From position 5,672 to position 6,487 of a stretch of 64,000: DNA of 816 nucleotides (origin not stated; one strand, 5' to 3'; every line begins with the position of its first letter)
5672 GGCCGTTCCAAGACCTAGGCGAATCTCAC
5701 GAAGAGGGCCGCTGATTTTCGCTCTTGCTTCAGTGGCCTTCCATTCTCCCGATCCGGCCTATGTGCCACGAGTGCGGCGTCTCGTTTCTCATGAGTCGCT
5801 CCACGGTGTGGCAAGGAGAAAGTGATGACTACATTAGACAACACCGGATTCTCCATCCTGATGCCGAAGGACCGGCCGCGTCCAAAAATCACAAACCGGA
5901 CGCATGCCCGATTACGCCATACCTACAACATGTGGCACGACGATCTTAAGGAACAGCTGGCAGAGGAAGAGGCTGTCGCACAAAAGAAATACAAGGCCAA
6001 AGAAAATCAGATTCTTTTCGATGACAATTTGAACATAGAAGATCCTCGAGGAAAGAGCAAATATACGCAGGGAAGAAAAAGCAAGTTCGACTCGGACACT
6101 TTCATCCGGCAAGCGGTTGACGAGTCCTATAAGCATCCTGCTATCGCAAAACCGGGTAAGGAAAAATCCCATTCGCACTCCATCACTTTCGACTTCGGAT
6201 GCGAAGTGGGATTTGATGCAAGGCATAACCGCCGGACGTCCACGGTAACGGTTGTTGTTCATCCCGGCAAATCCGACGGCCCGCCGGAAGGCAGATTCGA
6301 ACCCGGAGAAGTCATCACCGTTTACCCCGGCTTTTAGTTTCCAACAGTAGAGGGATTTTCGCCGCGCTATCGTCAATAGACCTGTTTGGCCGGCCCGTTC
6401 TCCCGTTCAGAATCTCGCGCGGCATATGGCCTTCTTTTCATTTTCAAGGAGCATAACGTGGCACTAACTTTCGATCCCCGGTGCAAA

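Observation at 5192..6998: Low-GC three-gene islet behind the Hcp1-type tube gene, between two converging T6SS core operons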

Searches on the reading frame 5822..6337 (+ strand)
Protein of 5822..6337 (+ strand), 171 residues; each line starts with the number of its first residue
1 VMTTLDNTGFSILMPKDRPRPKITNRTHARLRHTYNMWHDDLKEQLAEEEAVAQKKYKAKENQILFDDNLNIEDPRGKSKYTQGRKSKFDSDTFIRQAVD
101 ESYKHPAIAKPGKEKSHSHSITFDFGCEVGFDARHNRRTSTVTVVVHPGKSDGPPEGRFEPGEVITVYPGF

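Call 3: search_protein_families(library=pfam, proteins=[window:5822-6337:+], max_evalue=1)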
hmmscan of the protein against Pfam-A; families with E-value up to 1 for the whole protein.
window:5822-6337:+ (171 aa): 0 families

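Call 4: search_protein_families(library=ncbifam, proteins=[window:5822-6337:+], max_evalue=1)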
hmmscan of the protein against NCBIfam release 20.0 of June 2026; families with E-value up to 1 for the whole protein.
window:5822-6337:+ (171 aa): 0 families

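Call 7: search_solved_structures(query=window:5822-6337:+, max_evalue=10, show_alignments=2)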
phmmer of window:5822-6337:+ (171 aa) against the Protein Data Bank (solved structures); distinct sequences matched with E-value up to 10: 0.

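Call 9: search_protein_families(library=phrogs, proteins=[window:5822-6337:+], max_evalue=1)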
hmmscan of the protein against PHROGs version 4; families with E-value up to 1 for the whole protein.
window:5822-6337:+ (171 aa): 1 family
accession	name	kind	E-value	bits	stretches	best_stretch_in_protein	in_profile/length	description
phrog_16199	-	unknown function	0.16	13.2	1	37-86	55-104/114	-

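Call 11: find_homologous_proteins(query=window:5825-6337:+, max_evalue=0.01)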
Query window:5825-6337:+ (170 aa): 18 proteins with E <= 0.01 among 36 candidates.
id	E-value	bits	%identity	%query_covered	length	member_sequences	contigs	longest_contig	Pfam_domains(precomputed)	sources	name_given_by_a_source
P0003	4.2e-112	390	100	100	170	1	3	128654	-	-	-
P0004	5.9e-19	87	40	95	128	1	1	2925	-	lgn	-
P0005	1.2e-17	82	37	94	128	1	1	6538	-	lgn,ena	-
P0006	2.5e-17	81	40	94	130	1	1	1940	-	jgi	-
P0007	6.6e-17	80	38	95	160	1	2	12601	-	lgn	-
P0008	4.8e-15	74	39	94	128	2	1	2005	-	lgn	-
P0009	5.6e-15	74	40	94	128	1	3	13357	-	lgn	-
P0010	6.0e-15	74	34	94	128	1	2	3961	-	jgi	jgi:hypothetical protein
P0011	1.8e-14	72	39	94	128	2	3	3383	-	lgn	-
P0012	6.4e-12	64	34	95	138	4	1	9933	-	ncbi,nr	ncbi:MAG: hypothetical protein JAY60_20115 [Candidatus Thiodiazotropha weberae]|nr:hypothetical prot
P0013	7.9e-12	64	35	94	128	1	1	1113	-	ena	-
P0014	9.2e-12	63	36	94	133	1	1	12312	-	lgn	-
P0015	2.9e-11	62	35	95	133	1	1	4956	-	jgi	jgi:hypothetical protein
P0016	4.1e-11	61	38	90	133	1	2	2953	-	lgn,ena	-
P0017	2.4e-10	59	35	94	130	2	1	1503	-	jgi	jgi:hypothetical protein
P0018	5.3e-10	58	33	94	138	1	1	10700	-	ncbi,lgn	ncbi:MAG: hypothetical protein AB2536_16190 [Candidatus Thiodiazotropha endolucinida]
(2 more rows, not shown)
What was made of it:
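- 5825..6337 (+): ORF2, 170 aa (19.5 kDa, pI 8.9). It is a divergent member of a rare family of about 128 aa carried on mobile elements; function unknown. 17 homologues at 33-40% identity (call 11).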

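Call 14: find_encoding_contigs(protein=P0009, flank=8000, max_places=3)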
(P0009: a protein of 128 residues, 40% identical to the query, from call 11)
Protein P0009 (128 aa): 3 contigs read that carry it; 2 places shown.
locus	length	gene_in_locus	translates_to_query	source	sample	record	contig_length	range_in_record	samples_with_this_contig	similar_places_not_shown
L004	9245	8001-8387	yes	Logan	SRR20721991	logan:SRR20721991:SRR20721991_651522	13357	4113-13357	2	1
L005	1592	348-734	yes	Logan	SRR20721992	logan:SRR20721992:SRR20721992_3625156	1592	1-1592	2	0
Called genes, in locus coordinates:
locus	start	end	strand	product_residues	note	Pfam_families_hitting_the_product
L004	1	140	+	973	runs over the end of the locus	PF01734:Patatin (weak)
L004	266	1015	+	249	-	PF26363:Phospholipase-like, PF01764:Lipase_3 (faint)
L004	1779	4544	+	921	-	PF07719:TPR_2 (faint), PF13374:TPR_10 (faint), PF00515:TPR_1 (faint), PF13424:TPR_12, PF12770:CHAT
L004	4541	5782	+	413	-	PF00515:TPR_1 (faint), PF07719:TPR_2 (faint), PF13424:TPR_12 (faint), PF13428:TPR_14 (faint), PF14559:TPR_19 (faint), PF13176:TPR_7 (faint), PF13414:TPR_11, PF13432:TPR_16, +2 more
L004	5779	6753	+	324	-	-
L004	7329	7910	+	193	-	-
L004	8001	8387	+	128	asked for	-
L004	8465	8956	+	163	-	-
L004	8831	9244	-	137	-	?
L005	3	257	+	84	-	?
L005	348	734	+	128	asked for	-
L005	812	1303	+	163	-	-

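Call 15: find_encoding_contigs(protein=P0007, flank=8000, max_places=3)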
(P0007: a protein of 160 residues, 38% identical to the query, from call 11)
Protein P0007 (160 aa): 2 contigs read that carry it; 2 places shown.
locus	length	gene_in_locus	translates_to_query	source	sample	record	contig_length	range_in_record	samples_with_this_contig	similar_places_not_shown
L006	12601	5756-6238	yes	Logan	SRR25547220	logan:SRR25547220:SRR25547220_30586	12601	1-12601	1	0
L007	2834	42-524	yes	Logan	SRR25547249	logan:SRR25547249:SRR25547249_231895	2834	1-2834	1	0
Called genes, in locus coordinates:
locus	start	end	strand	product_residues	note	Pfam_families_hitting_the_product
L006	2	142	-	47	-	?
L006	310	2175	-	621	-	PF00082:Peptidase_S8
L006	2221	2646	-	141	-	-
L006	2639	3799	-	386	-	PF13191:AAA_16 (faint), PF00004:AAA, PF07728:AAA_5 (faint)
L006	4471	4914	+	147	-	-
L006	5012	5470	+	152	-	-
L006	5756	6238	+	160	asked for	-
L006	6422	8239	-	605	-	PF03389:MobA_MobL, PF18821:LPD7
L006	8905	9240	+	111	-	PF12728:HTH_17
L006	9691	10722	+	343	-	PF17989:ALP_N, PF21522:MreB-like_C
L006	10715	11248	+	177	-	-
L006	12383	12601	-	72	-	?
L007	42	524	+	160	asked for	-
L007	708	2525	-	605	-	PF03389:MobA_MobL, PF18821:LPD7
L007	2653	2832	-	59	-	?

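Call 18: find_encoding_contigs(protein=P0014, flank=6000, max_places=2)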
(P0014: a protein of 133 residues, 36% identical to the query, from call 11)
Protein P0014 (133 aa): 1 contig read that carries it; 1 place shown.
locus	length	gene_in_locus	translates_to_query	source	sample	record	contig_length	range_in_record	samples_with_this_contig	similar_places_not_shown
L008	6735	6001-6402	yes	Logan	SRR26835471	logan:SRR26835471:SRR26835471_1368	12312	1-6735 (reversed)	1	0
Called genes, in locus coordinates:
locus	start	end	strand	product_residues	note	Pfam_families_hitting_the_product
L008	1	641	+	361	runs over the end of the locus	PF00196:GerE (faint)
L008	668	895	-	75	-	-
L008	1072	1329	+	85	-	-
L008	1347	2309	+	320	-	PF07589:PEP_exosort_dom (weak)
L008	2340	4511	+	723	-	-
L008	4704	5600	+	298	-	-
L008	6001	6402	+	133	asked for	-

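Call 19: find_encoding_contigs(protein=P0012, flank=6000, max_places=2)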
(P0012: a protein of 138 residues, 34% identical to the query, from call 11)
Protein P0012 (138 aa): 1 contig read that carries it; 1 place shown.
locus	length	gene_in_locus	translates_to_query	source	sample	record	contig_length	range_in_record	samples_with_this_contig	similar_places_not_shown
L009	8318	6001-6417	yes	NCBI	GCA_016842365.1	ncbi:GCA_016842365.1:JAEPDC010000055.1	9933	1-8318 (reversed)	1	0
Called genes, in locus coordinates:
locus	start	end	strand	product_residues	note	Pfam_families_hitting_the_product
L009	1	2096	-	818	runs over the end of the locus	PF25199:nSTAND_NTPase5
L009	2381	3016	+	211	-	PF00589:Phage_integrase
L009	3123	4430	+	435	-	PF02463:SMC_N (faint), PF13175:AAA_15, PF13476:AAA_23 (weak), PF13304:AAA_21, PF13175:AAA_15 (weak)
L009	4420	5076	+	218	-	PF14103:DUF4276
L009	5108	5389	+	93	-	PF28119:TnpC_reg (weak)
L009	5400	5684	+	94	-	-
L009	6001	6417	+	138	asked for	-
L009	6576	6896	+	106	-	-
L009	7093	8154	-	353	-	PF00589:Phage_integrase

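Call 20: find_encoding_contigs(protein=P0018, flank=6000, max_places=2)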
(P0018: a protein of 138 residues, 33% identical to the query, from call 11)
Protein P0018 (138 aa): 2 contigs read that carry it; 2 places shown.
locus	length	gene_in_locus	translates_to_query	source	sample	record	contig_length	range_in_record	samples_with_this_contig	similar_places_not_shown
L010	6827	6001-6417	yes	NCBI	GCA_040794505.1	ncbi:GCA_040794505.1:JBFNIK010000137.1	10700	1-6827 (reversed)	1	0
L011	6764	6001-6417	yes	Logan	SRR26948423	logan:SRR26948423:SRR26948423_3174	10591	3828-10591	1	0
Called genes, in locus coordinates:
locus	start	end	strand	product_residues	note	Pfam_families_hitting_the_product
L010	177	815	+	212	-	PF00589:Phage_integrase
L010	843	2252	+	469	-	PF13676:TIR_2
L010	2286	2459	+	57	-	-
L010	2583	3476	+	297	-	PF11154:DUF2934, PF13156:Mrr_cat_2 (faint), PF04471:Mrr_cat, PF22722:NA-iREase1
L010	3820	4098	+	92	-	-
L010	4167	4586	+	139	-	PF13279:4HBT_2, PF03061:4HBT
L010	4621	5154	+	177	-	-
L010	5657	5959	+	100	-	-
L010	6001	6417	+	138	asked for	-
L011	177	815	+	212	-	PF00589:Phage_integrase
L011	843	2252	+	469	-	PF13676:TIR_2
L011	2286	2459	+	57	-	-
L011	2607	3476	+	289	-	PF11154:DUF2934, PF13156:Mrr_cat_2 (faint), PF04471:Mrr_cat, PF22722:NA-iREase1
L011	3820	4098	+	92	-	-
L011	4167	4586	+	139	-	PF13279:4HBT_2, PF03061:4HBT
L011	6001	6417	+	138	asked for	-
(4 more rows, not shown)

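Call 21: find_encoding_contigs(protein=P0005, flank=6000, max_places=2)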
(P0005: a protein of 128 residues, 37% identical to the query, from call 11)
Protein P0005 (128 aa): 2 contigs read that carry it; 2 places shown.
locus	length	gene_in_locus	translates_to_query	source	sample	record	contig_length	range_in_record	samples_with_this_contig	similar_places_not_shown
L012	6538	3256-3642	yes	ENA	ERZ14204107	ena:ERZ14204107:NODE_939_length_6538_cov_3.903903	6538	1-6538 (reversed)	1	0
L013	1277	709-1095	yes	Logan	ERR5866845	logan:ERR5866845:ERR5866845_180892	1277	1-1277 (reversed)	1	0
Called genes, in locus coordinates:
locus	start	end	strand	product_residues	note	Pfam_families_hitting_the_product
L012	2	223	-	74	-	?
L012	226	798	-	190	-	-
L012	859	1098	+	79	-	PF12728:HTH_17 (weak)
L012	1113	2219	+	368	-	PF13481:AAA_25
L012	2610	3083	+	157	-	-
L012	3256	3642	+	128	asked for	-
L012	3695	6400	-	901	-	PF00069:Pkinase, PF01636:APH (faint), PF07714:PK_Tyr_Ser-Thr, PF03109:ABC1 (weak), PF07676:PD40 (faint), PF23381:Beta-prop_IFT122_1st (faint), PF25174:Beta-prop_THOC3 (faint), PF26550:Tricorn_2nd (weak), +1 more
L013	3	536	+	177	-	?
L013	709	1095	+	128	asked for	-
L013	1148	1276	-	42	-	?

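Call 29: search_solved_structures(query=A2, max_evalue=10, show_alignments=3)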
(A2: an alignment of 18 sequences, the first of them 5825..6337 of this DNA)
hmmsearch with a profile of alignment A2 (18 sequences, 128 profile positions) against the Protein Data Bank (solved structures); distinct sequences matched with E-value up to 10: 0.
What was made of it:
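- On Polymorphic-toxin RNase (RNase A-like or BECR) (ORF2): The profile has no PDB hit (call 29).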

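Call 32: find_encoding_contigs(protein=P0003, flank=7000, max_places=4)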
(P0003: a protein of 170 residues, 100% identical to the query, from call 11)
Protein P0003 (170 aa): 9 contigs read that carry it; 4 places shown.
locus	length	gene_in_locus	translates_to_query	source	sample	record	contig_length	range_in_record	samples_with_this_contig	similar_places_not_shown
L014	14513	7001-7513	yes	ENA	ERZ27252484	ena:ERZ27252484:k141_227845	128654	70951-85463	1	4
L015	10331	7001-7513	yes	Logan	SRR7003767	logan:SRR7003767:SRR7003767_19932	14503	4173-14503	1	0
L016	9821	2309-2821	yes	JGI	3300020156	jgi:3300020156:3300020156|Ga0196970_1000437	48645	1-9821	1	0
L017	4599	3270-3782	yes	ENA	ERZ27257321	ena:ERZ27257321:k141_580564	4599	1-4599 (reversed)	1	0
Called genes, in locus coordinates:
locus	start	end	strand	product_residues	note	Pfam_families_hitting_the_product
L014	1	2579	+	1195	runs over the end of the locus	PF14331:IcmF-related_N, PF06761:IcmF-related, PF06744:IcmF_C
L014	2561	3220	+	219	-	PF09867:TagF_N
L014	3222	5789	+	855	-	PF00069:Pkinase, PF07714:PK_Tyr_Ser-Thr, PF02493:MORN (weak)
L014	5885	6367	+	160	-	PF05638:T6SS_HCP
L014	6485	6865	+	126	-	-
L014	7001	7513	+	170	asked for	-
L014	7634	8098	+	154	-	-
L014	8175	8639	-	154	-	PF05638:T6SS_HCP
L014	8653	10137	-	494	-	PF05943:VipB, PF18945:VipB_2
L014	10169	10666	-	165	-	PF05591:T6SS_VipA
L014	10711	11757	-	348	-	PF06812:ImpA_N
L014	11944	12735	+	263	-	PF07024:ImpE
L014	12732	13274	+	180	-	PF04965:GPW_gp25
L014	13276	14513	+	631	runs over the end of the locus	PF05947:T6SS_TssF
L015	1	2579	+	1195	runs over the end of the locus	PF14331:IcmF-related_N, PF06761:IcmF-related, PF06744:IcmF_C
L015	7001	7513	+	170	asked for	-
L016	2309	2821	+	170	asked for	-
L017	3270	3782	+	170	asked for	-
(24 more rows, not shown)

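Call 33: predict_structure(alignment_id=A2)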
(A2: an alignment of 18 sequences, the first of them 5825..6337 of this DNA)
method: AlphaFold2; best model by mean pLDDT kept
length: 170 residues; sequences in the alignment: 18
mean_pLDDT: 65.5   pTM: 0.57
mean pLDDT of the five models: 65.5, 63.7, 62.5, 61.5, 60.0
residues with pLDDT >= 90: 6; 70-90: 64; 50-70: 60; < 50: 40
segments of 3 or more residues with pLDDT < 50: 28-38, 56-72, 77-84, 167-170
pLDDT, mean of each block of 10 residues (from residue 1): 74 85 64 43 63 51 37 50 55 88 85 73 85 77 75 57 50
secondary structure, 60 per line:
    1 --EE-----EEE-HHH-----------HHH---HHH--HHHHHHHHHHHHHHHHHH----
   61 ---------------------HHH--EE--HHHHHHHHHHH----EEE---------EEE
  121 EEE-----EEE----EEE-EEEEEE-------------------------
elements in order: E10-12 H39-56 H91-101 E106-108 E118-123 E129-131 E136-138 E140-145
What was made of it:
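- The AF2 core is one helix followed by about five strands (call 33).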

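Call 37: fold_search(model_id=the predicted structure, library=pdb)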
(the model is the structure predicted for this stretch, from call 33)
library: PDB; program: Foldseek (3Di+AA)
matches with E <= 10: 7; with E <= 0.001: 0
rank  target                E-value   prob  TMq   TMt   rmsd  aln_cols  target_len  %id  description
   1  8hhj_B                4.4e-02  0.63  0.24  0.36  10.0        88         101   22  Crystal structure of the MafB2-CTMGI-2B16B6/MafI2MGI-2B16B6 complex (released 2023-11-15)
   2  8wce_A                2.3e+00  0.01  0.12  0.05  14.1       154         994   16  Cryo-EM structure of a protein-RNA complex (released 2024-05-22)
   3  5ebe_A                4.4e+00  0.03  0.11  0.05   6.5        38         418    8  Structure of human sphingomyelinase phosphodiesterase like 3A (SMPDL3A) with 5' CMP (released 2016-01-20)
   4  5ebe_B                5.3e+00  0.02  0.11  0.06   6.5        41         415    7  Structure of human sphingomyelinase phosphodiesterase like 3A (SMPDL3A) with 5' CMP (released 2016-01-20)
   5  7cv9_A                6.4e+00  0.00  0.10  0.08  20.1       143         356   14  RNA methyltransferase METTL4 (released 2021-09-01)
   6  2ogj_F                7.8e+00  0.01  0.14  0.08  11.7        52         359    4  Crystal structure of a dihydroorotase (released 2007-02-20)
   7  1yw6_A                8.3e+00  0.01  0.10  0.06   7.0        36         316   17  Crystal Structure of Succinylglutamate Desuccinylase from Escherichia coli, Northeast Structural Genomics Target ET72. (released 2005-03-08)
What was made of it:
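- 5825..6337 (+): The AF2 model has pLDDT 65.5, and the best Foldseek hit is 8hhj_B (MafB2-CT/MafI2 complex) at E=0.044, not significant (calls 33, 37).
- The Foldseek hit is not significant (TM-scores 0.24 and 0.36), and it is unclear whether chain B is the toxin (call 37).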

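Call 47: search_protein_families(library=pfam, alignment_id=A2, max_evalue=1)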
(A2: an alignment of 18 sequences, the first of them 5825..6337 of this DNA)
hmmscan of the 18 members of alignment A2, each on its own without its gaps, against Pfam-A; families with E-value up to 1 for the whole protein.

A. member 1, window:5825-6337:+ (170 aa): 0 families

B. families by the number of members that match (of 18 scanned): 10 families
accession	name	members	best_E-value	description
PF22002.1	MTLN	3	0.027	Mitoregulin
PF22516.1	PreP_C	2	0.041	PreP C-terminal domain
PF24227.1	DUF7443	1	0.0052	Domain of unknown function (DUF7443)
PF24225.1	DUF7441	1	0.0077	Domain of unknown function (DUF7441)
PF21497.3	TcpC-like_C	1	0.018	Conjugal transfer protein-like, C-terminal domain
PF07466.16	DUF1517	1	0.12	Protein of unknown function (DUF1517)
PF14481.13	Fimbrial_PilY2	1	0.13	Type 4 fimbrial biogenesis protein PilY2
PF01068.26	DNA_ligase_A_M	1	0.14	ATP dependent DNA ligase domain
PF09426.16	Nyv1_longin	1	0.14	Vacuolar R-SNARE Nyv1, longin domain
PF24502.1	Ig_TMEM131homol_3rd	1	0.24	TMEM131 homolog third Ig-like domain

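Call 48: search_protein_families(library=padloc, proteins=[window:5825-6337:+, P0009, P0012], max_evalue=1)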
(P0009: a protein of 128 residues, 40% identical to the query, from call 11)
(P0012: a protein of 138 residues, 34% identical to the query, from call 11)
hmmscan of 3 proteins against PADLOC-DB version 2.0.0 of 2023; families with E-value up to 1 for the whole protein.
window:5825-6337:+ (170 aa): 0 families

P0009 (128 aa): 0 families

P0012 (138 aa): 1 family
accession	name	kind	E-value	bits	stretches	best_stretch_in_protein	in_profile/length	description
PDLC01184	Cas11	-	0.018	12.9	1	107-136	79-108/140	Putative small subunit of type III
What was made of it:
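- There is no Pfam, PDB or PADLOC signal for any family member (calls 29, 47, 48).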

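Call 51: fold_search(model_id=the predicted structure, library=viral)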
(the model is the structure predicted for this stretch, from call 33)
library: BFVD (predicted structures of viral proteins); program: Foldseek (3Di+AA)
matches with E <= 10: 28; with E <= 0.001: 0
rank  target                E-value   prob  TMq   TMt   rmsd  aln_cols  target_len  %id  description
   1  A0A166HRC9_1          3.0e+00  0.01  0.13  0.03  17.4       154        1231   10  Genome polyprotein (Fragment) [Posavirus strain 7390]
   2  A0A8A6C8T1            3.4e+00  0.03  0.12  0.12   7.4        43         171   12  (no name in the UniProt tables at hand)
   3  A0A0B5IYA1            3.8e+00  0.01  0.11  0.06  16.4        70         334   16  F-box domain protein [Pandoravirus inopinatum]
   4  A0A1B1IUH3            4.4e+00  0.01  0.10  0.18  12.0        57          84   19  (no name in the UniProt tables at hand)
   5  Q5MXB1                5.3e+00  0.01  0.12  0.14  16.1       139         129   11  p15 [Mint vein banding-associated virus]
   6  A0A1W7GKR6            5.3e+00  0.01  0.13  0.09  17.5       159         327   12  Uncharacterized protein [Tenacibaculum phage pT24]
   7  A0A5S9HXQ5            5.6e+00  0.03  0.12  0.11   7.3        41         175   15  Uncharacterized protein [Tenacibaculum phage PTm1]
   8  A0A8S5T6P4            5.6e+00  0.02  0.11  0.17   6.8        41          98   20  Uncharacterized protein [Siphoviridae sp. ctxMM9]
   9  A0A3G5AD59            5.6e+00  0.00  0.11  0.09  12.7        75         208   12  N-acetyltransferase domain-containing protein [Satyrvirus sp.]
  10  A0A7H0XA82            6.0e+00  0.01  0.13  0.14   8.4        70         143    4  (no name in the UniProt tables at hand)
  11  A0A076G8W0            6.0e+00  0.01  0.14  0.16  19.1       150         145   12  Uncharacterized protein [Bacillus phage Bobb]
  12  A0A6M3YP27            6.0e+00  0.01  0.11  0.05  18.0       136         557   14  Uncharacterized protein (Fragment) [Riboviria sp.]
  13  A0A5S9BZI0            6.4e+00  0.01  0.12  0.09  14.2       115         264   13  Uncharacterized protein [Tenacibaculum phage PTm5]
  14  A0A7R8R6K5            6.4e+00  0.01  0.08  0.08  12.4        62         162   10  Uncharacterized protein [Klebsiella phage vB_KvM-Eowyn]
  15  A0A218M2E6            6.8e+00  0.01  0.13  0.11  20.3        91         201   13  Polyprotein 2 (Fragment) [Prunus virus F]
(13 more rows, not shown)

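Call 64: search_dna_similar(query=P0009, collection=plasmids, mode=protein, max_evalue=0.001, max_rows=20)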
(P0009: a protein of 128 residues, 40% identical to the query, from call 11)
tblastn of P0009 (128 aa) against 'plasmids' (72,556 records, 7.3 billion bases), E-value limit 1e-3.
No match.

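Call 77: search_protein_families(library=pfam, proteins=[L107:7516-7770:+, L107:7946-8638:+, L110:6548-6889:-, L004:8465-8956:+, L006:4471-4914:+, L006:5012-5470:+, L107:6453-6914:+], max_evalue=0.1)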
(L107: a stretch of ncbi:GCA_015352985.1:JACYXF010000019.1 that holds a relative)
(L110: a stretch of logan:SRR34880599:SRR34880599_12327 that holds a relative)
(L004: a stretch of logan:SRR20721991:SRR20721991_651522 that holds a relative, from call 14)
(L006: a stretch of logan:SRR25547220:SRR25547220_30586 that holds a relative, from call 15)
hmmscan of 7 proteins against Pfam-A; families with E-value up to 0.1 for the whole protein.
L107:7516-7770:+ (84 aa): 0 families

L107:7946-8638:+ (230 aa): 2 families
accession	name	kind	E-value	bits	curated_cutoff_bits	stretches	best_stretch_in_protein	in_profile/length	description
PF07588.17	DUF1554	-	0.00052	20.3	27.5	1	48-80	6-38/136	Protein of unknown function (DUF1554)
PF06482.17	Endostatin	-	0.00073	19.7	29.4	1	44-157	9-118/170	Collagenase NC10 and Endostatin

L110:6548-6889:- (113 aa): 1 family
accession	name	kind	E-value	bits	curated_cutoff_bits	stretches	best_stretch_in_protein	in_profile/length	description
PF17708.6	Gasdermin_C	-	0.068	13.7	36.3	1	40-85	30-74/172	Gasdermin PUB domain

L004:8465-8956:+ (163 aa): 2 families
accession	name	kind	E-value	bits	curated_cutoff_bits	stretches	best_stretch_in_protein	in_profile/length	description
PF18814.6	PBECR5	-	0.0041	17.5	25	1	73-157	95-181/239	phage-Barnase-EndoU-ColicinE5/D-RelE like nuclease5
PF18739.6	HEPN_Apea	-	0.05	14.5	24.4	1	31-95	30-97/136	Apea-like HEPN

L006:4471-4914:+ (147 aa): 2 families
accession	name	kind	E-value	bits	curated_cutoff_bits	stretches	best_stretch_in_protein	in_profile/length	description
PF07098.16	DUF1360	-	0.059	13.8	21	1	45-67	57-79/102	Protein of unknown function (DUF1360)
PF18735.6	HEPN_RiboL-PSP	-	0.091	13.1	28.4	0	77-118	137-170/191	RiboL-PSP-HEPN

L006:5012-5470:+ (152 aa): 1 family
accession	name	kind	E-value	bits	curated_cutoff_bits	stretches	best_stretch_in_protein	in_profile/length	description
PF13699.11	eCIS_core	-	0.061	13.9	22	0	88-115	44-77/79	eCIS core domain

L107:6453-6914:+ (153 aa): 0 families

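Call 79: find_related_loci(query=A2, collection=viral_contigs, flank=5000)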
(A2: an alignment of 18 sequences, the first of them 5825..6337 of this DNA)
Query A2 (170 aa) in viral_contigs; peptide patterns used: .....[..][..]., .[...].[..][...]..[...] (x = any residue, [..] = any of these).
130 stretches matched a pattern, but none encodes a relative of the query by tblastn (E <= 1e-3).
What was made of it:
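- Tried and rejected: The ORF2 family is absent from IMG/VR (call 79).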

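Call 89: search_protein_families(library=pfam, proteins=[L112:3105-3599:+, L112:3761-4747:+, L112:4806-5198:+, L111:6792-7820:+, L111:7771-8529:+, L111:10003-10485:+, L111:10498-10926:+, L111:11590-12054:+, L112:326-2194:+], max_evalue=0.05)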
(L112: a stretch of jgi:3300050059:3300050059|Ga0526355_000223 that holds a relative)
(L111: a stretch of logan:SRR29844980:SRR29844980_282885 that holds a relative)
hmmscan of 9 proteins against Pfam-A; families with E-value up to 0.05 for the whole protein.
L112:3105-3599:+ (164 aa): 1 family
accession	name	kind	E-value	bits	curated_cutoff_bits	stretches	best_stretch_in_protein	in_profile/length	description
PF14113.12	Tae4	-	3.6e-14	53.3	27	1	33-156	2-125/125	Type VI secretion system (T6SS), amidase effector protein 4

L112:3761-4747:+ (328 aa): 0 families

L112:4806-5198:+ (130 aa): 0 families

L111:6792-7820:+ (342 aa): 0 families

L111:7771-8529:+ (252 aa): 0 families

L111:10003-10485:+ (160 aa): 0 families

L111:10498-10926:+ (142 aa): 0 families

L111:11590-12054:+ (154 aa): 0 families

L112:326-2194:+ (622 aa): 1 family
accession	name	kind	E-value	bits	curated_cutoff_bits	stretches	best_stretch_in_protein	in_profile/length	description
PF19527.4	DUF6055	-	2.1e-06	27.4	27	1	140-250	124-234/417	Family of unknown function (DUF6055)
